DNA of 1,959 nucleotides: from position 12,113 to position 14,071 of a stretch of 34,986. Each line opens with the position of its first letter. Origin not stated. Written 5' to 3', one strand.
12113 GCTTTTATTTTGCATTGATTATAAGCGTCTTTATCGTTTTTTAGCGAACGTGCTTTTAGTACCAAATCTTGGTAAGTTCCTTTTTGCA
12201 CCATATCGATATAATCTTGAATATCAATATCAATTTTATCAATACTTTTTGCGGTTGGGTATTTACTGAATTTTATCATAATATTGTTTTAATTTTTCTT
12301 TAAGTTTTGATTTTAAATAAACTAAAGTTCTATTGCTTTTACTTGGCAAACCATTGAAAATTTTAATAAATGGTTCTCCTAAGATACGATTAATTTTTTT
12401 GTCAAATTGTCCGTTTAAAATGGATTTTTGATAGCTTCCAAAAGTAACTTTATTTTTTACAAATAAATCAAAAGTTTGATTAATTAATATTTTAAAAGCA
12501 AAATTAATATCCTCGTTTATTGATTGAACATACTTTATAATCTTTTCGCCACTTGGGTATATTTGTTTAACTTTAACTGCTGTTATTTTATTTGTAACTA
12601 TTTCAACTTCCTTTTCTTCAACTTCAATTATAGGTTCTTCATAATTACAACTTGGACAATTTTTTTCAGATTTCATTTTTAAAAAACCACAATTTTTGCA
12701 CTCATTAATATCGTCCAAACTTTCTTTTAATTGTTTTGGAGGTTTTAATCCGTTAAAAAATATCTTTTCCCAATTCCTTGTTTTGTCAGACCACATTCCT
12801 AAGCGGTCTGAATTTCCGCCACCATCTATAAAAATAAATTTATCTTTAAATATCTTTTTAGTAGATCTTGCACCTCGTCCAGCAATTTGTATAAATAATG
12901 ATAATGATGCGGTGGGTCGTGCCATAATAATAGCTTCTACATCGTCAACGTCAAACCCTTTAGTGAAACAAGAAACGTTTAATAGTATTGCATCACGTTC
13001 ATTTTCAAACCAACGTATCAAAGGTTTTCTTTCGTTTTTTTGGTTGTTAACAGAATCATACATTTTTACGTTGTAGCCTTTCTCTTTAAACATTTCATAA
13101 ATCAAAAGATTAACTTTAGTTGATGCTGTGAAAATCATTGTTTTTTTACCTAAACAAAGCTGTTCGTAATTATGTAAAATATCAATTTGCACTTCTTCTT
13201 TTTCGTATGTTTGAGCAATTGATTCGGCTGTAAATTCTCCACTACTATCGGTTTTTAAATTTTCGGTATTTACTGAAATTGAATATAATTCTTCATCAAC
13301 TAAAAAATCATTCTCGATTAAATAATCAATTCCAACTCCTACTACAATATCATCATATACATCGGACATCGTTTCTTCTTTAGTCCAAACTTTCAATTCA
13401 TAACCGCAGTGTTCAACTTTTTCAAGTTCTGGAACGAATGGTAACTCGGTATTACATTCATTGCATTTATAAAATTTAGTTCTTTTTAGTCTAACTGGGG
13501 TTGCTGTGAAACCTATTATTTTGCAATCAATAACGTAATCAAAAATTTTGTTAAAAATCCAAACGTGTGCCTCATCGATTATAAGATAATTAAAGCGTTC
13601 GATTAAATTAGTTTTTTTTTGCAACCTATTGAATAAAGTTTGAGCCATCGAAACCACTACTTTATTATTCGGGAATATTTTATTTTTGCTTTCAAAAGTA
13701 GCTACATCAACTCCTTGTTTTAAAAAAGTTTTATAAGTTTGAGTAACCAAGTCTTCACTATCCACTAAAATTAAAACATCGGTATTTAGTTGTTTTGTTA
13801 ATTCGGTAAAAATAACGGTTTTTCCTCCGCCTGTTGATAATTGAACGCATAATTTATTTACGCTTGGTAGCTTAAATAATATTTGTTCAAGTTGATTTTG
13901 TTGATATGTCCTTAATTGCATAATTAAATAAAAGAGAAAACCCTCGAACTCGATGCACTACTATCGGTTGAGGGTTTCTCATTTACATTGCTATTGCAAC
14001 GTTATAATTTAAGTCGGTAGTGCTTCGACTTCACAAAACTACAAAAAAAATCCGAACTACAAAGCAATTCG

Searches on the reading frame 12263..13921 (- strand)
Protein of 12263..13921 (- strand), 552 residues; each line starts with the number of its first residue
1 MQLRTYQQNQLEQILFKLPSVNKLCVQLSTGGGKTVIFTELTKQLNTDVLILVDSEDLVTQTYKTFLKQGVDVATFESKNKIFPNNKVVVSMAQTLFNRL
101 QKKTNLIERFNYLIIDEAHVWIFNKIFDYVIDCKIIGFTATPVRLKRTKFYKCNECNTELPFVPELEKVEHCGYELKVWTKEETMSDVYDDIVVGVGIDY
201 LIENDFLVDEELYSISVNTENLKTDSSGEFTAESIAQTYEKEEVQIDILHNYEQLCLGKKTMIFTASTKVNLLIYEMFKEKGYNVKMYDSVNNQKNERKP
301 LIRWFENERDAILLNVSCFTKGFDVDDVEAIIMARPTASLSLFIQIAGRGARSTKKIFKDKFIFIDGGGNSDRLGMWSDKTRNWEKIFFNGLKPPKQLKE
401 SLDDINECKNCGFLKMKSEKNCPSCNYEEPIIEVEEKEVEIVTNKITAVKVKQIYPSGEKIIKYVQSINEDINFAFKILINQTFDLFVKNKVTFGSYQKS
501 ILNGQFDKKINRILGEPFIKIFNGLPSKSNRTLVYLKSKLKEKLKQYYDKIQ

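Call 10: search_protein_families(library=pfam, proteins=[window:12263-13921:-], max_evalue=0.01)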
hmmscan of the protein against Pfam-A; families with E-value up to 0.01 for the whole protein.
window:12263-13921:- (552 aa): 6 families
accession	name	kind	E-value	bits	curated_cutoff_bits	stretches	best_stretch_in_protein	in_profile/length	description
PF04851.21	ResIII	-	6.1e-25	88.5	22.5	1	1-144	2-164/164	Type III restriction enzyme, res subunit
PF00271.37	Helicase_C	-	1.3e-13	51.6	23.5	1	257-353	14-109/110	Helicase conserved C-terminal domain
PF00270.35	DEAD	-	1.7e-09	38.1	26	1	6-143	3-161/167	DEAD/DEAH box helicase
PF18766.7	SWI2_SNF2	-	1.1e-07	32.2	26.7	1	30-147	27-160/221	SWI2/SNF2 ATPase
PF08303.17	tRNA_lig_kinase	-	0.0014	19.2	22.7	0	273-313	45-85/168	tRNA ligase kinase domain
PF13307.12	Helicase_C_2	-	0.0043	17.5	25.3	0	259-330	10-85/170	Helicase C-terminal domain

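Call 11: search_protein_families(library=phrogs, proteins=[window:12263-13921:-], max_evalue=0.001)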
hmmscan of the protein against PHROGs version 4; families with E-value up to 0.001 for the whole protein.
window:12263-13921:- (552 aa): 5 families
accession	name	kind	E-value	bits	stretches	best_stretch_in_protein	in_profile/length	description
phrog_16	-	DNA, RNA and nucleotide metabolism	9.7e-68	230.3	1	1-452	271-659/986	DNA helicase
phrog_16694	-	unknown function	5.9e-12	45.4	1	255-366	555-673/1010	-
phrog_9690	-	DNA, RNA and nucleotide metabolism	2.9e-07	30.8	1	196-355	98-258/306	DNA helicase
phrog_6819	-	DNA, RNA and nucleotide metabolism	1.9e-05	24.3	1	3-120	21-145/645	Holliday junction branch migration helicase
phrog_15064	-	unknown function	0.00054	20.7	0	226-309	43-125/193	-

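Call 12: find_related_loci(query=window:12263-13921:-, collection=viral_contigs, flank=6000)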
Query window:12263-13921:- (552 aa) in viral_contigs; peptide patterns used: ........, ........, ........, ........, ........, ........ (x = any residue, [..] = any of these).
14 stretches matched a pattern; 7 encode a relative of the query (tblastn E <= 1e-3); 7 distinct loci.
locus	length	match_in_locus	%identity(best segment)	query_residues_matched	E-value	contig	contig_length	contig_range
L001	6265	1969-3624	93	1-552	0e+0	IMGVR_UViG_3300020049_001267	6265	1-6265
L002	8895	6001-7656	89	1-552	0e+0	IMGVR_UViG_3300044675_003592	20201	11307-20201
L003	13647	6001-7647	91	3-551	0e+0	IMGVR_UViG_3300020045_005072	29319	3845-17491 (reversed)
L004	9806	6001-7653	92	1-551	0e+0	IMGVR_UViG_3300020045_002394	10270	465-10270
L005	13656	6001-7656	89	1-552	0e+0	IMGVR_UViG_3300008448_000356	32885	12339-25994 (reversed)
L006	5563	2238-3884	85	3-551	0e+0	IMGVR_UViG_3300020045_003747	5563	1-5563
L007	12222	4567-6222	89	1-552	0e+0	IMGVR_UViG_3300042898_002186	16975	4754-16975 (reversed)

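Call 18: search_dna_similar(query=window:12263-13921:-, collection=phages, mode=protein, max_rows=25)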
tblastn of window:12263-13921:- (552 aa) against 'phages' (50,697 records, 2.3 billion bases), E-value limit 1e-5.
Records with a match: 835; places in all: 835; records where one place covers at least 80% of the query: 17.
Best place of each record, by identity: <60% 835.
By first word of the organism name: Streptococcus 262; Vibrio 116; Klebsiella 64; Salmonella 44; Lactobacillus 34; Escherichia 30; Flavobacterium 28; Lactococcus 25; Bacteriophage 19; Cellulophaga 17; and 62 more.
By host as written in the record: Streptococcus thermophilus 102; - 92; Klebsiella pneumoniae 44; Vibrio lentus 44; Lactococcus lactis 16; Salmonella enterica subsp. enterica serovar Enteritidis PT1 14; Escherichia coli 13; Flavobacterium sp. LMO6 11; and 294 more.
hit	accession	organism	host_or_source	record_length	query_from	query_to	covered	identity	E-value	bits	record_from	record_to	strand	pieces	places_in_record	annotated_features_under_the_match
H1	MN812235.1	Flavobacterium phage vB_FspS_snusmum6-2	Flavobacterium sp. LMO6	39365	2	550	99%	43.5%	3e-114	379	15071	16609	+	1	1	helicase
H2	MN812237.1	Flavobacterium phage vB_FspS_snusmum9-1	Flavobacterium sp. LMO9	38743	2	550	99%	43.5%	3e-114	378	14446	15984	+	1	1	helicase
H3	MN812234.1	Flavobacterium phage vB_FspS_snusmum6-1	Flavobacterium sp. LMO6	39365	2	550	99%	43.5%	3e-114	378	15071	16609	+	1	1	helicase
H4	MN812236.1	Flavobacterium phage vB_FspS_snusmum6-3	Flavobacterium sp. LMO6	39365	2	550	99%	43.5%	3e-114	378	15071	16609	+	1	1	helicase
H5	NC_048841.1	Flavobacterium phage vB_FspS_snusmum6-1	Flavobacterium sp. LMO6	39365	2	550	99%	43.5%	3e-114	378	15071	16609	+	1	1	helicase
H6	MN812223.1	Flavobacterium phage vB_FspS_mumin6-4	Flavobacterium sp. LMO6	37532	2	550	99%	43.5%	5e-114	378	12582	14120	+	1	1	helicase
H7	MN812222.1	Flavobacterium phage vB_FspS_mumin6-3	Flavobacterium sp. LMO6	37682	2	550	99%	43.5%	5e-114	378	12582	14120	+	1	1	helicase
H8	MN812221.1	Flavobacterium phage vB_FspS_mumin6-2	Flavobacterium sp. LMO6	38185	2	550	99%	43.5%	5e-114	378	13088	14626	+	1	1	helicase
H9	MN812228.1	Flavobacterium phage vB_FspS_mymlan6-2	Flavobacterium sp. LMO6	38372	2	550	99%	43.5%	5e-114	378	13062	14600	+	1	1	helicase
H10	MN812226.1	Flavobacterium phage vB_FspS_mumin9-3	Flavobacterium sp. LMO9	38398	2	550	99%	43.5%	5e-114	378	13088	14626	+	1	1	helicase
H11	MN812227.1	Flavobacterium phage vB_FspS_mymlan6-1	Flavobacterium sp. LMO6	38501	2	550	99%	43.5%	5e-114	378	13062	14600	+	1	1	helicase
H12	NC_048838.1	Flavobacterium phage vB_FspS_mymlan6-1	Flavobacterium sp. LMO6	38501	2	550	99%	43.5%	5e-114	378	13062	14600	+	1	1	helicase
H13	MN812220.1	Flavobacterium phage vB_FspS_mumin6-1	Flavobacterium sp. LMO6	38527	2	550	99%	43.5%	5e-114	378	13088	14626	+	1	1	helicase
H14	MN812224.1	Flavobacterium phage vB_FspS_mumin9-1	Flavobacterium sp. LMO9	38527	2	550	99%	43.5%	5e-114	378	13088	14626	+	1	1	helicase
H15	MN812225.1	Flavobacterium phage vB_FspS_mumin9-2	Flavobacterium sp. LMO9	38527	2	550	99%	43.5%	5e-114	378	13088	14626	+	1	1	helicase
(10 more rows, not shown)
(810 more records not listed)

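Call 26: find_homologous_proteins(query=window:12263-13921:-, max_evalue=1e-30)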
Query window:12263-13921:- (552 aa): 739 proteins with E <= 1e-30 among 8000 candidates; the best 120 are listed.
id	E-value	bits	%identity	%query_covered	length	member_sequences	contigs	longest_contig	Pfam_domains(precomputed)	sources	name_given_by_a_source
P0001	0.0e+0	1150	93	100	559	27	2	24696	PF00270.36,PF18766.8,PF00271.38,PF04851.22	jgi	jgi:superfamily II DNA or RNA helicase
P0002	0.0e+0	1125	91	100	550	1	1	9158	PF00270.36,PF18766.8,PF00271.38,PF04851.22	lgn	-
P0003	0.0e+0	1092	91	100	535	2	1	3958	PF00270.36,PF18766.8,PF00271.38,PF04851.22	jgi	-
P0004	0.0e+0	1066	86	100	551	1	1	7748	PF00270.36,PF18766.8,PF00271.38,PF04851.22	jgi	jgi:superfamily II DNA or RNA helicase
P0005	0.0e+0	1066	85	100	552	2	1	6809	PF00270.36,PF18766.8,PF00271.38,PF04851.22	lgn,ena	-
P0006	0.0e+0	1060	85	100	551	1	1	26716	PF00270.36,PF18766.8,PF00271.38,PF04851.22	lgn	-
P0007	0.0e+0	1049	84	100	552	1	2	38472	PF00270.36,PF18766.8,PF00271.38,PF04851.22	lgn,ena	-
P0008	1.6e-282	956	77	99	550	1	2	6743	PF00270.36,PF18766.8,PF00271.38,PF04851.22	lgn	-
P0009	2.2e-269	913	84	88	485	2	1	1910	PF00270.36,PF18766.8,PF00271.38,PF04851.22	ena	-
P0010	1.3e-248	844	68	100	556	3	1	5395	PF00270.36,PF18766.8,PF00271.38,PF04851.22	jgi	-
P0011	2.0e-248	843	68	100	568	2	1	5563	PF00270.36,PF18766.8,PF00271.38,PF04851.22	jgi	-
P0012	1.9e-246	837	69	100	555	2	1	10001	PF00270.36,PF18766.8,PF00271.38,PF04851.22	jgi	jgi:superfamily II DNA or RNA helicase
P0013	2.7e-246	836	67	100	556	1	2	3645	PF00270.36,PF18766.8,PF00271.38,PF04851.22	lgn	-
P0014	4.4e-244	829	68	100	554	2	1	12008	PF00270.36,PF18766.8,PF00271.38,PF04851.22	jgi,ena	-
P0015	1.1e-243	828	68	100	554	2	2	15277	PF00270.36,PF18766.8,PF00271.38,PF04851.22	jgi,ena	-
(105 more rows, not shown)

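Call 28: find_related_loci(query=A2, collection=viral_contigs, flank=5000)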
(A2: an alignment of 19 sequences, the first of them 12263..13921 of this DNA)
Query A2 (552 aa) in viral_contigs; peptide patterns used: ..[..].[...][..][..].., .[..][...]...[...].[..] (x = any residue, [..] = any of these).
598 stretches matched a pattern (row limit reached: there are more); 521 encode a relative of the query (tblastn E <= 1e-3); the best 80 are kept; 80 distinct loci.
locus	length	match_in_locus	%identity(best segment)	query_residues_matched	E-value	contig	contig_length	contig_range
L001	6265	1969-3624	93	1-552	0e+0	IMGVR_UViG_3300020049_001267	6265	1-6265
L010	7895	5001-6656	89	1-552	0e+0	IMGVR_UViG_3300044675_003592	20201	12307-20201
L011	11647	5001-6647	91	3-551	0e+0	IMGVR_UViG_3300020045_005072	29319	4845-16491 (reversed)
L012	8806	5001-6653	92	1-551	0e+0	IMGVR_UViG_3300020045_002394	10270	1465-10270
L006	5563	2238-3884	85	3-551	0e+0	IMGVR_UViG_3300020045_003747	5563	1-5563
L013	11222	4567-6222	89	1-552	0e+0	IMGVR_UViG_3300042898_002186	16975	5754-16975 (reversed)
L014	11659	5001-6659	68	2-552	0e+0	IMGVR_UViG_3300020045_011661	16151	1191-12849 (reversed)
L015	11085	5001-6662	68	1-551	0e+0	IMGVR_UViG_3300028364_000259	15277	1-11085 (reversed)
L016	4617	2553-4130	52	1-548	5e-176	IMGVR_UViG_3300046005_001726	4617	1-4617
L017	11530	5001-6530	51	1-532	3e-163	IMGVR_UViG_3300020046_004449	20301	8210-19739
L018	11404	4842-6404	50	1-548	1e-161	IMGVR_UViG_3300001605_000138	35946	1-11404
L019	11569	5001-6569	47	1-548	6e-154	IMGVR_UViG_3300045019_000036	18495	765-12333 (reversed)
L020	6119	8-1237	53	113-548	1e-140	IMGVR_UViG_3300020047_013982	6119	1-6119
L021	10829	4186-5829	44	6-551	2e-132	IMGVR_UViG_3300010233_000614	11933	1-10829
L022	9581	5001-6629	42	6-548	4e-132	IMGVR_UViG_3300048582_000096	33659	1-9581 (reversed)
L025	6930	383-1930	45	1-549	7e-131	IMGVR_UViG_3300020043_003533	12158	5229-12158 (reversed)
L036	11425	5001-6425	45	3-518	2e-126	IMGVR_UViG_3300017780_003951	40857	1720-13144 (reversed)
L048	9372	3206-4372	51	3-430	9e-122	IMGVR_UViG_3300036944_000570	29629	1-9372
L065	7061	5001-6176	48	3-431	5e-119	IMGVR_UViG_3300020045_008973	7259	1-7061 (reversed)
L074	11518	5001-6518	45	3-550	6e-118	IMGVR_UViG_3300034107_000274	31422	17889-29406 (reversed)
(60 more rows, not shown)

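Call 49: find_related_loci(query=A2, collection=genome_contigs, flank=10000)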
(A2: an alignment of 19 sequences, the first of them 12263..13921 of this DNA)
Query A2 (552 aa) in genome_contigs; peptide patterns used: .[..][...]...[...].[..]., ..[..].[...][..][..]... (x = any residue, [..] = any of these).
140 stretches matched a pattern; 29 encode a relative of the query (tblastn E <= 1e-3); 28 distinct loci.
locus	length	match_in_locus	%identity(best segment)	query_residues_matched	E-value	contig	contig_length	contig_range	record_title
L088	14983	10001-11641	42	6-551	2e-130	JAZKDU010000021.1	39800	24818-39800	MAG: Bacteroidota bacterium isolate DC_HB_01_SPN181219-bin066 DCHB01SPN_B066_0_000000000021, whole genome shotgun sequen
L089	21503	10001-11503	46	1-535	3e-129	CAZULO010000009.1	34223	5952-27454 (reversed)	MAG TPA_asm: uncultured Flavobacterium sp. isolate SRP150892_co2_221 genome assembly, contig: NODE_1560_length_34223_cov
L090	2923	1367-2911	42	35-548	1e-128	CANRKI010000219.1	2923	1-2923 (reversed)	MAG: uncultured Flavobacterium sp. isolate Lapin-020__bin68 genome assembly, contig: Lapin-020__NODE_54314_length_2923_c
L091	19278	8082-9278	47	3-438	3e-114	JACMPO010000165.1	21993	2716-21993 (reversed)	MAG: Flavobacterium sp. isolate LF-bin-351 FL-bin-351-contig-k141_1442664, whole genome shotgun sequence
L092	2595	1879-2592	50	3-269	1e-73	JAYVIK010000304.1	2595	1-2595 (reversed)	MAG: Flavobacterium sp. isolate GL51_DN_metabinner_15_sub GL51_DN_metabinner_15_sub_303, whole genome shotgun sequence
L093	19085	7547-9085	45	2-550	2e-125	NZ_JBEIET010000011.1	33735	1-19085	MAG: Flavobacterium sp. isolate Sample-101-S75-bin-98 Sample_101_S75-bin_98-k141_258170, whole genome shotgun sequence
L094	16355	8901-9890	26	1-366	1e-36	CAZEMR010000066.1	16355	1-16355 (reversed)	MAG TPA_asm: uncultured Hyphomicrobiales bacterium isolate SRP252850_co1_161 genome assembly, contig: NODE_6536_length_1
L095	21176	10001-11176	25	1-426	7e-26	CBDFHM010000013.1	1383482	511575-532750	MAG: Dehalococcoidia bacterium isolate 50d174fe-4397-490d-ac01-47ab85389e19 genome assembly, contig: contig_13, whole ge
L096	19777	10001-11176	25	1-426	6e-26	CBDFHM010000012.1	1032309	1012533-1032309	MAG: Dehalococcoidia bacterium isolate 50d174fe-4397-490d-ac01-47ab85389e19 genome assembly, contig: contig_12, whole ge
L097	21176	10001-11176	25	1-426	1e-25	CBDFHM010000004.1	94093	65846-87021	MAG: Dehalococcoidia bacterium isolate 50d174fe-4397-490d-ac01-47ab85389e19 genome assembly, contig: contig_4, whole gen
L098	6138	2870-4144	26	3-459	8e-25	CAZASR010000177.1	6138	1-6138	MAG TPA_asm: uncultured Devosia sp. isolate SRP263527_co2_191 genome assembly, contig: NODE_12721_length_6138_cov_11.279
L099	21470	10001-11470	21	1-524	2e-23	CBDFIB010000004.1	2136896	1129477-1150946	MAG: Dehalococcoidia bacterium isolate 7cd25a05-99ee-4af3-888e-ade58bc44bba genome assembly, contig: contig_4, whole gen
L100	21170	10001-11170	25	1-426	6e-23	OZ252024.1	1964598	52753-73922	MAG: Dehalococcoidia bacterium isolate f4139050-05f1-4a12-a253-3081a27a263f genome assembly, chromosome: 1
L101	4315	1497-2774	26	1-459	1e-22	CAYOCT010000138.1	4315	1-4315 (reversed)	MAG TPA_asm: uncultured Nitrospiraceae bacterium isolate binchicken_co16_39 genome assembly, contig: NODE_34062_length_4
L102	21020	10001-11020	26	49-426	2e-22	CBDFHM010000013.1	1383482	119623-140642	MAG: Dehalococcoidia bacterium isolate 50d174fe-4397-490d-ac01-47ab85389e19 genome assembly, contig: contig_13, whole ge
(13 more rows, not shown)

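Call 61: search_protein_families(library=phrogs, proteins=[L006:108-734:+, L011:4390-4989:+, L012:645-1010:+, L013:429-1820:+, L025:5002-5415:+, L036:10705-11424:+, L048:2145-2807:+, L065:3381-3896:+, L074:3571-4014:+], max_evalue=0.00001)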
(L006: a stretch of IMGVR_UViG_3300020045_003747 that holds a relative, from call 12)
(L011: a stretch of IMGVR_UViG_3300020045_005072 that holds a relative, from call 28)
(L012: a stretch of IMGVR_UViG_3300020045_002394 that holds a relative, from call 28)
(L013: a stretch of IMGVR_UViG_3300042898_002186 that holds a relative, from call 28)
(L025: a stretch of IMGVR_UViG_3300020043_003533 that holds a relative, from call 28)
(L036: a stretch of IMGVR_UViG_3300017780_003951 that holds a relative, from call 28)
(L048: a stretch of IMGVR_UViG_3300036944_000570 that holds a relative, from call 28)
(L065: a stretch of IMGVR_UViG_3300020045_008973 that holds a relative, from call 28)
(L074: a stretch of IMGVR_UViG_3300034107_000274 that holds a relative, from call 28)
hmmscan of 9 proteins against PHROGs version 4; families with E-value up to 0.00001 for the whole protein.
L006:108-734:+ (208 aa): 2 families
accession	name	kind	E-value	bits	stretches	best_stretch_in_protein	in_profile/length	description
phrog_15333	-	unknown function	6.3e-08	33.6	1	25-166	27-170/184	-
phrog_21613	-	unknown function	3.4e-06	27.9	1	165-207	120-161/166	-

L011:4390-4989:+ (199 aa): 4 families
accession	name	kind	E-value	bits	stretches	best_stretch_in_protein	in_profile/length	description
phrog_314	-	DNA, RNA and nucleotide metabolism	4.8e-23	82.9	1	1-190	178-380/574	homing endonuclease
phrog_7168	-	DNA, RNA and nucleotide metabolism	1.8e-11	45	1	1-158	1-171/284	homing endonuclease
phrog_19446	-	DNA, RNA and nucleotide metabolism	1.5e-08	35.5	1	1-81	1-94/254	homing endonuclease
phrog_5123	-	DNA, RNA and nucleotide metabolism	6e-08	33.7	1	1-110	1-110/152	homing endonuclease with GIY-YIG motif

L012:645-1010:+ (121 aa): 0 families

L013:429-1820:+ (463 aa): 2 families
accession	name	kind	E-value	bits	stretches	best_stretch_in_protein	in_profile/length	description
phrog_498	-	other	5.4e-38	131.9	1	189-459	324-608/633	DNA methyltransferase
phrog_12517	-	unknown function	1.1e-37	131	1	226-454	72-308/316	-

L025:5002-5415:+ (137 aa): 1 family
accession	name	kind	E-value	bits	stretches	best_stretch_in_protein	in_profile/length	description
phrog_10066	-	unknown function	1.9e-24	87.4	1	3-134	1-133/136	-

L036:10705-11424:+ (240 aa): 9 families
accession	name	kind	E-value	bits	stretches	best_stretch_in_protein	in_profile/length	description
phrog_5070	-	unknown function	6.5e-92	307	3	1-121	1-123/182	-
phrog_7964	-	unknown function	1.2e-86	291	2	1-123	24-148/269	-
phrog_20532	-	unknown function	5.6e-22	79.1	0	71-88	1-18/100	-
phrog_31248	-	unknown function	7.4e-21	75.9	2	45-118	76-149/200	-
phrog_36281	-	unknown function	2.6e-13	51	1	107-207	168-268/290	-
phrog_20149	-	unknown function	6.8e-12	46.3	1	1-48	1-48/53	-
phrog_8215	-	tail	2.1e-07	30.7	1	47-218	138-307/1000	baseplate wedge initiator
phrog_697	-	head and packaging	6.2e-07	28.1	0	127-213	1150-1236/2079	structural protein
phrog_4549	-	tail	9.2e-07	28.3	0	44-133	578-666/869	tail fiber protein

L048:2145-2807:+ (220 aa): 2 families
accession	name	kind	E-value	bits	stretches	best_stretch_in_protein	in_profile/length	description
phrog_561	-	DNA, RNA and nucleotide metabolism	3.8e-15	57.3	1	6-156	298-468/633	RecT-like ssDNA annealing protein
phrog_4171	-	DNA, RNA and nucleotide metabolism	7.2e-06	26.8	0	39-156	71-209/392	RecT-like ssDNA annealing protein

L065:3381-3896:+ (171 aa): 1 family
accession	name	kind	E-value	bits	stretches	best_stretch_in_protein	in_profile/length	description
phrog_21613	-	unknown function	6.2e-20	72.6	1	2-117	3-115/166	-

L074:3571-4014:+ (147 aa): 0 families
